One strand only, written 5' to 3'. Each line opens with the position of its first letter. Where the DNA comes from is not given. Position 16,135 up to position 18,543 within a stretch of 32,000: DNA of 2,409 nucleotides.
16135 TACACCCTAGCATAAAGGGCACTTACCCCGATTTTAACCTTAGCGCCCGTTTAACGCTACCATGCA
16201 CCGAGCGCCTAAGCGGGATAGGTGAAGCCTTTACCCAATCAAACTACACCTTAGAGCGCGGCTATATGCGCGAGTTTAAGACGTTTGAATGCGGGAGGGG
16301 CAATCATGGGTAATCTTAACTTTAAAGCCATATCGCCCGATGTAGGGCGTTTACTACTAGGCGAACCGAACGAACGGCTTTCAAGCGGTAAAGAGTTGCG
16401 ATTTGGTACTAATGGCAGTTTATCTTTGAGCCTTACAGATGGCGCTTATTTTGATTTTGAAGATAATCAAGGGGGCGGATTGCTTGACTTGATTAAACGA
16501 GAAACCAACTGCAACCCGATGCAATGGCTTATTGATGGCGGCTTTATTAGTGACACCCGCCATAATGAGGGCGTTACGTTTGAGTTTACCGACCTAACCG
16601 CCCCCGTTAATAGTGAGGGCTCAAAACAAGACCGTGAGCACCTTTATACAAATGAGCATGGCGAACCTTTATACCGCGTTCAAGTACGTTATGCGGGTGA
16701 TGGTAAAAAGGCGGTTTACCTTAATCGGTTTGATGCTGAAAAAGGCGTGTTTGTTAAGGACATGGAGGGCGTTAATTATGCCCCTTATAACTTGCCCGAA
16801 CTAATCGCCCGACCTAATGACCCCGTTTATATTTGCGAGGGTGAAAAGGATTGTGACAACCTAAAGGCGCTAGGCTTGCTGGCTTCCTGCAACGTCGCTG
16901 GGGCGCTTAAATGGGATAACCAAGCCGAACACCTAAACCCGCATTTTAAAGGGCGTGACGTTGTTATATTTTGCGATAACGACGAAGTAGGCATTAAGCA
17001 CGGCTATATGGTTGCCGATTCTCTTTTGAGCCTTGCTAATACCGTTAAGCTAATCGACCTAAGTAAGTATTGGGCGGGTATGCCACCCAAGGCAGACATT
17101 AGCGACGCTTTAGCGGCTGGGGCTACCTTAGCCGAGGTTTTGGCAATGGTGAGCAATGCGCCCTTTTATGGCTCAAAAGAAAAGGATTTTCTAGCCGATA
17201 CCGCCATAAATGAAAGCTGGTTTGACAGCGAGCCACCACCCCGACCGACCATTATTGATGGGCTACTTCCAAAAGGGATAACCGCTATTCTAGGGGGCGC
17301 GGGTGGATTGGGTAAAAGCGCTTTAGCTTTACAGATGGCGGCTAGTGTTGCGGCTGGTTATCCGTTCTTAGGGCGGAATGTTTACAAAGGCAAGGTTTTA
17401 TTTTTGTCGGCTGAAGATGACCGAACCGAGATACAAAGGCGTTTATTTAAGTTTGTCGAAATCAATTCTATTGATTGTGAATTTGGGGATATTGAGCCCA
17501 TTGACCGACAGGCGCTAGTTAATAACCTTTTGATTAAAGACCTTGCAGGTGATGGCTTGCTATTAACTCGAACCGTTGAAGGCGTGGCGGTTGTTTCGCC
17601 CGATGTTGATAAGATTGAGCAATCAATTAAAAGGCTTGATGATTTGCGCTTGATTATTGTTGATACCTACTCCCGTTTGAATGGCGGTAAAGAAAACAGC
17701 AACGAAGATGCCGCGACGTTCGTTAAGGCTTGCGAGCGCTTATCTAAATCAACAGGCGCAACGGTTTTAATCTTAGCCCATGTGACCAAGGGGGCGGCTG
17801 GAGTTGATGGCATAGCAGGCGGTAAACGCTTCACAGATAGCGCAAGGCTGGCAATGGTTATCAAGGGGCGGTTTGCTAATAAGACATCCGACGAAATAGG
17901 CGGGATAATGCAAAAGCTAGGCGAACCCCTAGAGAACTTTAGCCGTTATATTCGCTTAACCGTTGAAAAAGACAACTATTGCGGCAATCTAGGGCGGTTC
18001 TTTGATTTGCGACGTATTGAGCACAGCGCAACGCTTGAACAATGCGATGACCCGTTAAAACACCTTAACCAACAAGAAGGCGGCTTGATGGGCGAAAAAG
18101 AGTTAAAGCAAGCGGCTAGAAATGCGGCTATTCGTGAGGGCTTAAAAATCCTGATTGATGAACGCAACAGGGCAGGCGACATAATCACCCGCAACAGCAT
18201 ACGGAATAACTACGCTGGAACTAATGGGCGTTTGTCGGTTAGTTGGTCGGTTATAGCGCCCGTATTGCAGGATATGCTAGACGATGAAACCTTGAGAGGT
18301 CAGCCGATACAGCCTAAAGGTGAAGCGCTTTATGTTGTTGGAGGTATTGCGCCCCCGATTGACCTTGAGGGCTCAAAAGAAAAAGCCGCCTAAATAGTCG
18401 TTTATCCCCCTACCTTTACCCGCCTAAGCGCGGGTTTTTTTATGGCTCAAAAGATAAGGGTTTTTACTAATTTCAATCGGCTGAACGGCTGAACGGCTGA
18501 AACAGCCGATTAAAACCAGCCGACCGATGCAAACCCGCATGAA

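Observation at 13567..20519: Island-specific over-represented motif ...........(W)A(R)GG whose orientation flips at the iteron block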

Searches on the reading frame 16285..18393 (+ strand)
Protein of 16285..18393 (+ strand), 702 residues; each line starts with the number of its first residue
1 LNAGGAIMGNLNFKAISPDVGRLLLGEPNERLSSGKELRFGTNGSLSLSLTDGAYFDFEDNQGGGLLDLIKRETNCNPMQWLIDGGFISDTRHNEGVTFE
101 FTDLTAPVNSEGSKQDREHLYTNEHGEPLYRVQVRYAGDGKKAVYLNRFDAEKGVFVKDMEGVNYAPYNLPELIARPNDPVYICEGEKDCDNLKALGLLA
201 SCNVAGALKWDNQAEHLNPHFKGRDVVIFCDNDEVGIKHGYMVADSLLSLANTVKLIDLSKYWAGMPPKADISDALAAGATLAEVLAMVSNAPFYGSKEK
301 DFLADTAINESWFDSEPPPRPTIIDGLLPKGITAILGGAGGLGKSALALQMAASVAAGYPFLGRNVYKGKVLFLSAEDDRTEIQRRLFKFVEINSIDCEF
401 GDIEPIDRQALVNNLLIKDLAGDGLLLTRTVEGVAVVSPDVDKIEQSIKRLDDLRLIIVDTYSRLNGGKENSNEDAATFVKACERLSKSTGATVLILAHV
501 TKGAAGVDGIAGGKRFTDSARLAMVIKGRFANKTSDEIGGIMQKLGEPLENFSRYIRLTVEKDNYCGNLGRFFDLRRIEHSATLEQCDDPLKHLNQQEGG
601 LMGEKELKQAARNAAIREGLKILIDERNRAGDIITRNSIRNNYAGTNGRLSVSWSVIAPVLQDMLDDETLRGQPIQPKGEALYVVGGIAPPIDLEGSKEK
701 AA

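Call 8: search_protein_families(library=pfam, proteins=[window:16285-18393:+], max_evalue=0.01)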
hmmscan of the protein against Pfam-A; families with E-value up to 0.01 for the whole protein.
window:16285-18393:+ (702 aa): 2 families
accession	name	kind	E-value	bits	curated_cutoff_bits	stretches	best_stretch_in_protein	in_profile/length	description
PF13481.12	AAA_25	-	1e-41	143.1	27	1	310-504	12-194/195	AAA domain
PF03796.21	DnaB_C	-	9.2e-08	32.2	27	1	332-502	20-180/255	DnaB-like helicase C terminal domain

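Call 9: search_protein_families(library=phrogs, proteins=[window:16285-18393:+], max_evalue=0.01)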
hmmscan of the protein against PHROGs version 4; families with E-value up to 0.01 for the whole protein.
window:16285-18393:+ (702 aa): 17 families
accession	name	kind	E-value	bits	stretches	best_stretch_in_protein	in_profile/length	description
phrog_239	-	DNA, RNA and nucleotide metabolism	4.2e-36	126.2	1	111-527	140-554/801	DNA primase/helicase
phrog_906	-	DNA, RNA and nucleotide metabolism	1.2e-28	101.3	1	305-504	503-676/872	DNA polymerase/primase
phrog_2850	-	unknown function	5.4e-21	76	2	452-503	258-310/465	-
phrog_3123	-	unknown function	2.1e-16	60.6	1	322-505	332-510/583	-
phrog_25693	-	unknown function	4e-16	59.7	1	313-527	32-239/405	-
phrog_2597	-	DNA, RNA and nucleotide metabolism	3e-14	53.5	1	308-506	344-520/747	DNA primase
phrog_6012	-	DNA, RNA and nucleotide metabolism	5.6e-12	46.6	1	316-510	129-303/447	DNA helicase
phrog_6088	-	DNA, RNA and nucleotide metabolism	5.9e-12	45.8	1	143-280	165-284/772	DNA primase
phrog_1284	-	unknown function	1.2e-11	45.6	1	324-502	28-186/306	-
phrog_26824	-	unknown function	5.9e-09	35.6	1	111-288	112-282/868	-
phrog_47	-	DNA, RNA and nucleotide metabolism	7.9e-09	35.6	1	168-296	223-337/947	DNA primase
phrog_3228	-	DNA, RNA and nucleotide metabolism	3.4e-08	33.3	1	315-385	358-428/766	replicative helicase-primase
phrog_19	-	DNA, RNA and nucleotide metabolism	8.4e-08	32.5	1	324-505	346-510/621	DnaB-like replicative helicase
phrog_243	-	DNA, RNA and nucleotide metabolism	1.4e-07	31.8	1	334-503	38-194/273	DnaB-like replicative helicase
phrog_13004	-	unknown function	1.4e-06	28.4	1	309-502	111-289/363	-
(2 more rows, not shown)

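Call 10: find_homologous_proteins(query=window:16285-18393:+, max_evalue=1e-10)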
Query window:16285-18393:+ (702 aa): 54 proteins with E <= 1e-10 among 8000 candidates.
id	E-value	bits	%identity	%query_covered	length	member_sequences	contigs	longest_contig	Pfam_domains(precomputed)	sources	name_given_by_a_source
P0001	5.9e-294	995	65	98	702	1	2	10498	PF13481.13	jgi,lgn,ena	jgi:hypothetical protein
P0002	5.5e-158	546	43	97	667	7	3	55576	PF13481.13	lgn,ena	-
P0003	1.2e-156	541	43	97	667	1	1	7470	PF13481.13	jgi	jgi:RecA-family ATPase/5S rRNA maturation endonuclease (ribonuclease M5)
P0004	2.3e-150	520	42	97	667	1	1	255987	PF13481.13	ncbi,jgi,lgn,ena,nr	ncbi:MAG: hypothetical protein COB03_03375 [Alteromonas sp.]|nr:MAG: hypothetical protein COB03_0337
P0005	1.2e-148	515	42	97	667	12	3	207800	PF13481.13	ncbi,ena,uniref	ncbi:AAA family ATPase [Alteromonas macleodii]|uniref:AAA family ATPase n=1 Tax=Alteromonas macleodi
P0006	1.6e-138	481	40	96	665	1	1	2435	PF13481.13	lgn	-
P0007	3.2e-137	477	40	96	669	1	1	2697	PF13481.13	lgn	-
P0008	1.1e-125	439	39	96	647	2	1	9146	PF13481.13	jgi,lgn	jgi:RecA-family ATPase/5S rRNA maturation endonuclease (ribonuclease M5)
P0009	7.7e-75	271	33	83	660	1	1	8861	PF13481.13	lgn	-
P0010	2.0e-73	266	32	83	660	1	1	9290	PF13481.13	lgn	-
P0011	6.6e-72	261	34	71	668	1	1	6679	PF13481.13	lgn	-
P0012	2.8e-70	256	31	83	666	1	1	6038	PF13481.13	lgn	-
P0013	5.2e-62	228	31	75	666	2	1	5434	PF13481.13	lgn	-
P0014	6.5e-56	208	31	82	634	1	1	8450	PF13481.13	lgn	-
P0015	6.5e-54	202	43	38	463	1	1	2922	PF03796.22,PF13481.13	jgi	-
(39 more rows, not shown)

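Call 11: find_encoding_contigs(protein=P0001, flank=10000, max_places=4)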
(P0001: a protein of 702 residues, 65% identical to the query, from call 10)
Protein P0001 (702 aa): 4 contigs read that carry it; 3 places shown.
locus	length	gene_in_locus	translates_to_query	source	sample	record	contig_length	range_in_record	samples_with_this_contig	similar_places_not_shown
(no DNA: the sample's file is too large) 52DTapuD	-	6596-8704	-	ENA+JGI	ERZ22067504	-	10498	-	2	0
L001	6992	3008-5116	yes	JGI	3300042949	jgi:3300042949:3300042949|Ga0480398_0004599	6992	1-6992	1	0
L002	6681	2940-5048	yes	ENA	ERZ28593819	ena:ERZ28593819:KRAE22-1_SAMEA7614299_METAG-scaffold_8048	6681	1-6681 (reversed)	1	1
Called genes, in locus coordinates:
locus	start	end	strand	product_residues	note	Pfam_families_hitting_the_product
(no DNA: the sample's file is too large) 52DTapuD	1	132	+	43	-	PF03454:MoeA_C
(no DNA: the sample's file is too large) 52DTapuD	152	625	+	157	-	PF01967:MoaC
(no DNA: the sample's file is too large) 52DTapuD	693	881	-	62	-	PF11127:YgaP-like_TM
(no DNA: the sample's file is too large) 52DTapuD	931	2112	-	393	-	PF22660:RS_preATP-grasp-like, PF02222:ATP-grasp, PF02786:CPSase_L_D2 (faint), PF07478:Dala_Dala_lig_C, PF02655:ATP-grasp_3 (faint), PF21244:PurT_C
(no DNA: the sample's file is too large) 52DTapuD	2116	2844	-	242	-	PF01048:PNP_UDP_1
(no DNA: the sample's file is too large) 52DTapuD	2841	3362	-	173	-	PF02664:LuxS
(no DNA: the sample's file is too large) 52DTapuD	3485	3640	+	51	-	-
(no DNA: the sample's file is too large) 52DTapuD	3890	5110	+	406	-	PF13356:Arm-DNA-bind_3, PF22022:Phage_int_M, PF00589:Phage_integrase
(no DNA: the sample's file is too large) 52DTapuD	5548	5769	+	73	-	PF05930:Phage_AlpA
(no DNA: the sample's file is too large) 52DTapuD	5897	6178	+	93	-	-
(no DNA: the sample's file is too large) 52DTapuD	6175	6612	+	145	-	-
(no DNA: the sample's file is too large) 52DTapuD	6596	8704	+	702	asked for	PF13481:AAA_25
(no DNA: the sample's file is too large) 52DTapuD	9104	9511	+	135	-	PF18932:DUF5681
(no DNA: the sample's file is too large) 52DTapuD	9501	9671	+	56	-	-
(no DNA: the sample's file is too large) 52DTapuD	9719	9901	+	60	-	-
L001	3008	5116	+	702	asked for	PF13481:AAA_25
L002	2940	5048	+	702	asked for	PF13481:AAA_25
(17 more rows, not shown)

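Call 12: find_encoding_contigs(protein=P0005, flank=10000, max_places=3)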
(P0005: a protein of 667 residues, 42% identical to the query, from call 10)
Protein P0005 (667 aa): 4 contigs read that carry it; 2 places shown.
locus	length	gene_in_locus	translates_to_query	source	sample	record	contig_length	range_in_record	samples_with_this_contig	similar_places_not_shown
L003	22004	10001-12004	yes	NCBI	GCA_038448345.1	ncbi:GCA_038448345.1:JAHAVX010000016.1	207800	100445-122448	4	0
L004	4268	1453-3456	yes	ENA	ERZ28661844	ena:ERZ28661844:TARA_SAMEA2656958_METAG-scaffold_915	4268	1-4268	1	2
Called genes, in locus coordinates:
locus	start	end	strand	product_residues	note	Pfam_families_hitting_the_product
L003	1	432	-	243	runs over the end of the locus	PF06790:UPF0259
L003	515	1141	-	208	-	PF01810:LysE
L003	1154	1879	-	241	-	PF02146:SIR2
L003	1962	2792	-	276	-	PF00581:Rhodanese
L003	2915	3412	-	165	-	PF00578:AhpC-TSA, PF08534:Redoxin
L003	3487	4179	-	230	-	PF03942:DTW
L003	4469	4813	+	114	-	PF13356:Arm-DNA-bind_3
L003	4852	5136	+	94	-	-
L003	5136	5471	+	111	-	PF05717:TnpB_IS66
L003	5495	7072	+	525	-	PF13007:LZ_Tnp_IS66, PF03050:DDE_Tnp_IS66, PF13817:DDE_Tnp_IS66_C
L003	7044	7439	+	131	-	-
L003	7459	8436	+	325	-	PF22022:Phage_int_M, PF00589:Phage_integrase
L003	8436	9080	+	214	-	-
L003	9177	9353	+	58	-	PF12728:HTH_17 (weak)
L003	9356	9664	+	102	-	-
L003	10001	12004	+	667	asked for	PF13481:AAA_25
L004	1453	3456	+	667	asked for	PF13481:AAA_25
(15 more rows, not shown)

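Call 13: find_encoding_contigs(protein=P0002, flank=10000, max_places=3)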
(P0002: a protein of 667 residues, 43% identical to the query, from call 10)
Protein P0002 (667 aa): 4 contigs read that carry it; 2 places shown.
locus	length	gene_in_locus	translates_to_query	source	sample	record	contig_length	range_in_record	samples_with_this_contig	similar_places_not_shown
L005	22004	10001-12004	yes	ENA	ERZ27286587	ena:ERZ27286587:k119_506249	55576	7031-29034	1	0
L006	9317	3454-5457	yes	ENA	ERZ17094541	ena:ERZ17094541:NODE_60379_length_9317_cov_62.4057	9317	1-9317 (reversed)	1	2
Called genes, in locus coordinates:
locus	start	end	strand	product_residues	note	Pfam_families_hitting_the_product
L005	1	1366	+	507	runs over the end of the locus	PF00301:Rubredoxin, PF01266:DAO (faint), PF07992:Pyr_redox_2, PF13454:NAD_binding_9 (faint), PF13738:Pyr_redox_3, PF00070:Pyr_redox, PF18113:Rbx_binding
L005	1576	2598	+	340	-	PF00753:Lactamase_B (faint), PF13483:Lactamase_B_3, PF12706:Lactamase_B_2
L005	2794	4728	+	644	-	PF00990:GGDEF, PF00563:EAL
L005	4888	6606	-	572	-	PF13426:PAS_9 (faint), PF00990:GGDEF, PF22335:Cas10-Cmr2_palm2 (weak), PF00563:EAL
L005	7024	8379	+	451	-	PF13356:Arm-DNA-bind_3, PF13102:Phage_int_SAM_5 (weak), PF00589:Phage_integrase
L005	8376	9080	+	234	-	-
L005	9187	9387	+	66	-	PF05930:Phage_AlpA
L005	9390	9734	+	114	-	-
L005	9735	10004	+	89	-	-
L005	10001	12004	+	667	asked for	PF13481:AAA_25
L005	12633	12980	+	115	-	-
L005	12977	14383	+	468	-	PF27249:MJ0330_N, PF03354:TerL_ATPase (weak)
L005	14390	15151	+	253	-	-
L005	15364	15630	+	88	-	-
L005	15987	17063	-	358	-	PF01734:Patatin (weak)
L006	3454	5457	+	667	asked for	PF13481:AAA_25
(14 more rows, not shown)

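Call 28: find_related_loci(query=A2, collection=metagenome_contigs, flank=8000)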
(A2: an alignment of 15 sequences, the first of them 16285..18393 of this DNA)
Query A2 (702 aa) in metagenome_contigs; peptide patterns used: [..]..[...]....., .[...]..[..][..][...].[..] (x = any residue, [..] = any of these).
600 stretches matched a pattern (row limit reached: there are more); 500 encode a relative of the query (tblastn E <= 1e-3); the best 80 are kept; 80 distinct loci.
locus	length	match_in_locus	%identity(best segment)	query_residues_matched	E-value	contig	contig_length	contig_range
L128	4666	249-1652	32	9-499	2e-59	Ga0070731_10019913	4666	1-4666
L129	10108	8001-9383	30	20-513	5e-56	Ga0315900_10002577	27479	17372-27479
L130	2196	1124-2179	36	5-363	7e-57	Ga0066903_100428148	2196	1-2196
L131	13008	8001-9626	31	20-591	5e-55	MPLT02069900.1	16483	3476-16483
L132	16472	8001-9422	33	4-512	4e-52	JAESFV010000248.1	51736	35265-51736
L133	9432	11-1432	30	13-523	5e-52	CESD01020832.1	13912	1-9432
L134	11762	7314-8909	29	7-590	2e-51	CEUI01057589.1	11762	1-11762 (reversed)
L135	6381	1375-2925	30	5-526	2e-51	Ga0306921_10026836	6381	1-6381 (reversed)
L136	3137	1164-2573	30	9-509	3e-50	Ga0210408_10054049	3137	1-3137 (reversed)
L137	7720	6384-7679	30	37-513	1e-49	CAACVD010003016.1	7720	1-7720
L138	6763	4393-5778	29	5-512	6e-48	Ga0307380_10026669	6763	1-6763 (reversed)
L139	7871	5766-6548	41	4-282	1e-47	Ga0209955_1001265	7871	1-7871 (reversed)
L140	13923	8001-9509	28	5-503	6e-47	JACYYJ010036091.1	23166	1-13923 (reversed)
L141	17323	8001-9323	30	31-509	9e-47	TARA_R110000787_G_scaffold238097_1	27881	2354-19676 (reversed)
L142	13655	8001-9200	32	121-526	8e-46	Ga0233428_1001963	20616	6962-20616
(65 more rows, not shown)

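Call 29: find_related_loci(query=A2, collection=viral_contigs, flank=8000)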
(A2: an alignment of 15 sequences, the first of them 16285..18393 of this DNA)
Query A2 (702 aa) in viral_contigs; peptide patterns used: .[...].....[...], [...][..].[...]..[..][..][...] (x = any residue, [..] = any of these).
600 stretches matched a pattern (row limit reached: there are more); 500 encode a relative of the query (tblastn E <= 1e-3); the best 80 are kept; 80 distinct loci.
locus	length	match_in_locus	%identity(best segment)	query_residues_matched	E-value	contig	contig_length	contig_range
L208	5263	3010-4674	32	15-590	1e-65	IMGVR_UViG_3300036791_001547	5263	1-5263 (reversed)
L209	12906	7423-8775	33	12-502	4e-60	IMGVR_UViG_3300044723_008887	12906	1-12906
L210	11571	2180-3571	31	17-535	2e-59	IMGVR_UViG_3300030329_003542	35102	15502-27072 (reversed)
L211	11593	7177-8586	32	12-499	5e-59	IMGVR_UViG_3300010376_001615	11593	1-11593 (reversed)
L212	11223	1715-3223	31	4-521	5e-58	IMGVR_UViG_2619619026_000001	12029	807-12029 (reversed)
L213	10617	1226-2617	32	13-506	7e-58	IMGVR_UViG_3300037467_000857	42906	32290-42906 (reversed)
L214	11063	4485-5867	31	20-513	2e-57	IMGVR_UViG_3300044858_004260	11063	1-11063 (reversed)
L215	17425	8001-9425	32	7-506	2e-57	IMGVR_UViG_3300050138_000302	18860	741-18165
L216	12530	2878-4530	31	11-591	1e-56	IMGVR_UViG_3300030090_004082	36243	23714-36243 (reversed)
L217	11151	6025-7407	30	20-513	2e-56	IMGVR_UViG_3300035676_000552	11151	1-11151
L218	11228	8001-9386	30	19-513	2e-56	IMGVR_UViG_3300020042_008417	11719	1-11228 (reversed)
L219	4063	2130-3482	32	12-502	4e-56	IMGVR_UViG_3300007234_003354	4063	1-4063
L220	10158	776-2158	30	20-513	6e-56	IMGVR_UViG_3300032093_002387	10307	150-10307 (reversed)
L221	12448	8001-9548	31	4-509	1e-54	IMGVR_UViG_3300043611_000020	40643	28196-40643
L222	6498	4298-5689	31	24-523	9e-55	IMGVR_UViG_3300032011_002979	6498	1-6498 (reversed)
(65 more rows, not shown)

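Call 45: find_related_loci(query=window:16285-18393:+, collection=viral_contigs, flank=8000)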
Query window:16285-18393:+ (702 aa) in viral_contigs; peptide patterns used: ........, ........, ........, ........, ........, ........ (x = any residue, [..] = any of these).
5 stretches matched a pattern, but none encodes a relative of the query by tblastn (E <= 1e-3).

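Call 72: search_dna_similar(query=window:16285-18393:+, collection=phages, mode=protein, max_evalue=1e-10, max_rows=12)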
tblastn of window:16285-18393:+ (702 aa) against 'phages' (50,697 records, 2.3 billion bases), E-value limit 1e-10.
Records with a match: 20; places in all: 20; records where one place covers at least 80% of the query: 0.
Best place of each record, by identity: <60% 20.
By first word of the organism name: Arthrobacter 6; Wolbachia 4; Clostridium 3; Bacteriophage 2; Rhizobium 2; Salisaeta 2; Microcystis 1.
By host as written in the record: Arthrobacter sp. ATCC 21022 4; - 3; Wolbachia endosymbiont wVitA of Nasonia vitripennis 2; Arthrobacter globiformis B-2979 2; Clostridium perfringens 2; Salisaeta sp. SP9-1 2; Microcystis aeruginosa 1; Rhizobium phaseoli Y3_1 1; and 3 more.
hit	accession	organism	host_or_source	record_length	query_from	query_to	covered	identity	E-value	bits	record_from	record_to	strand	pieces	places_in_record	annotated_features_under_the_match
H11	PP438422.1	Microcystis phage Mae-JY30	Microcystis aeruginosa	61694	9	500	70%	28.4%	2e-33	144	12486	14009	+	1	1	primase DnaG/twinkle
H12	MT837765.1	Bacteriophage sp.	human fecal samples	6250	12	502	70%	26.5%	5e-25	117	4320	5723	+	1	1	record has no annotation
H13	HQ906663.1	Wolbachia endosymbiont wVitA of Nasonia vitripennis phage ...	Wolbachia endosymbiont wVitA of Nasonia ...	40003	53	521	67%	25.2%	6e-13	79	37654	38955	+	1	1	record has no annotation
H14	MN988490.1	Rhizobium phage RHph_Y3_1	Rhizobium phaseoli Y3_1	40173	110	526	59%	28.0%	2e-19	100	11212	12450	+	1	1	DNA primase/helicase protein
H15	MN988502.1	Rhizobium phage RHph_Y3_56_1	Rhizobium phaseoli Y3_56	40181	110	526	59%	28.0%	2e-19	100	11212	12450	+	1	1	DNA primase/helicase protein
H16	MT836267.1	Bacteriophage sp.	human fecal samples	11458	153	522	53%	31.4%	1e-20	103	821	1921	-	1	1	record has no annotation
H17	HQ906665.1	Wolbachia endosymbiont wVitB of Nasonia vitripennis phage ...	Wolbachia endosymbiont wVitB of Nasonia ...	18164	53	521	67%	24.3%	4e-11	73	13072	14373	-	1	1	RepA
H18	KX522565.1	Wolbachia phage WO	wVitA Wolbachia of Nasonia vitripennis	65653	53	521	67%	24.3%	5e-11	72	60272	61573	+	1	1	ATPase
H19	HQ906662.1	Wolbachia endosymbiont wVitA of Nasonia vitripennis phage ...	Wolbachia endosymbiont wVitA of Nasonia ...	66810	53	521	67%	24.3%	5e-11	72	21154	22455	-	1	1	RepA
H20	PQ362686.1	Arthrobacter phage Ranunculus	Arthrobacter globiformis B-2979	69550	121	289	24%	38.1%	1e-14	84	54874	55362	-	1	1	82: DNA primase/helicase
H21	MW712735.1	Arthrobacter phage Rizwana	Arthrobacter sp. ATCC 21022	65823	100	258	23%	34.8%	4e-12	76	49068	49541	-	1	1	69: DNA primase/helicase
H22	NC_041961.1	Arthrobacter phage Tank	Arthrobacter sp. ATCC 21022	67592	100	258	23%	32.3%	7e-11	72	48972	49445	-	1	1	69: DNA primase/helicase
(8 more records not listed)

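Call 77: search_protein_families(library=ncbifam, proteins=[window:16285-18393:+], max_evalue=1)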
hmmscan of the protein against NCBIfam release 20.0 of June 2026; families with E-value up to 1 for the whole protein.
window:16285-18393:+ (702 aa): 7 families
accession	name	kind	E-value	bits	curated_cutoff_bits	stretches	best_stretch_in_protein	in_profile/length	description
NF005477.0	PRK07078.1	subfamily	2.7e-20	72.1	1014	1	53-301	71-309/759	hypothetical protein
TIGR02760.1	TraI_TIGR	equivalog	3.3e-06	24.9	929.85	1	22-74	1570-1625/1960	conjugative transfer relaxase/helicase TraI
TIGR00416.1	sms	equivalog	0.0018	17.1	403.05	1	325-505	88-226/454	DNA repair protein RadA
TIGR00665.1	DnaB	equivalog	0.0087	14.9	385.25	1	334-498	198-353/435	replicative DNA helicase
NF003092.0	PRK04017.1-3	equivalog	0.011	15.8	193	1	170-249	11-86/125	hypothetical protein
TIGR01391.1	dnaG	equivalog_domain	0.11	11.3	283.6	1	140-261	223-337/414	DNA primase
NF006606.0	PRK09165.1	equivalog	0.15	10.6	540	1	335-474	221-362/497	replicative DNA helicase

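Call 87: search_solved_structures(query=A2, max_evalue=0.01)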
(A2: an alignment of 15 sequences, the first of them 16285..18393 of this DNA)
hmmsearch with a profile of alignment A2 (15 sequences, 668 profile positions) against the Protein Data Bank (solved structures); distinct sequences matched with E-value up to 0.01: 8.
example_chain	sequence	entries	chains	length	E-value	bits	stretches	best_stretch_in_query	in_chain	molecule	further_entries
1g8y_A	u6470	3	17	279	4.5e-27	98.1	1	297-519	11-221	REGULATORY PROTEIN REPA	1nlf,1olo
5lkm_A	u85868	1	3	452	2.7e-05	26.2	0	278-373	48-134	DNA repair protein RadA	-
8rxc_D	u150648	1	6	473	3.6e-05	25.8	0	279-373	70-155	DNA repair protein RadA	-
9zzr_D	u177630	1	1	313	0.00027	22.9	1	311-506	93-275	DNA repair protein RAD51 homolog 4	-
8faz_D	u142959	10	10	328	0.00036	22.4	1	309-505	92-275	DNA repair protein RAD51 homolog 4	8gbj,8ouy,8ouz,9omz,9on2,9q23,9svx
9q25_D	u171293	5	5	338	0.00039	22.4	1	309-505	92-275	DNA repair protein RAD51 homolog 4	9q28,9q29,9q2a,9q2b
8gj8_A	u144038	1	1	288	0.0012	20.7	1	307-446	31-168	RAD51C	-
8gja_A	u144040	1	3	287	0.0017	20.2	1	311-446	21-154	RAD51C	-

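Call 93: find_related_loci(query=P0005, collection=viral_contigs, flank=3000)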
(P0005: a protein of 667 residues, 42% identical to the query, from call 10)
Query P0005 (667 aa) in viral_contigs; peptide patterns used: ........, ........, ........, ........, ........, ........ (x = any residue, [..] = any of these).
1 stretches matched a pattern, but none encodes a relative of the query by tblastn (E <= 1e-3).
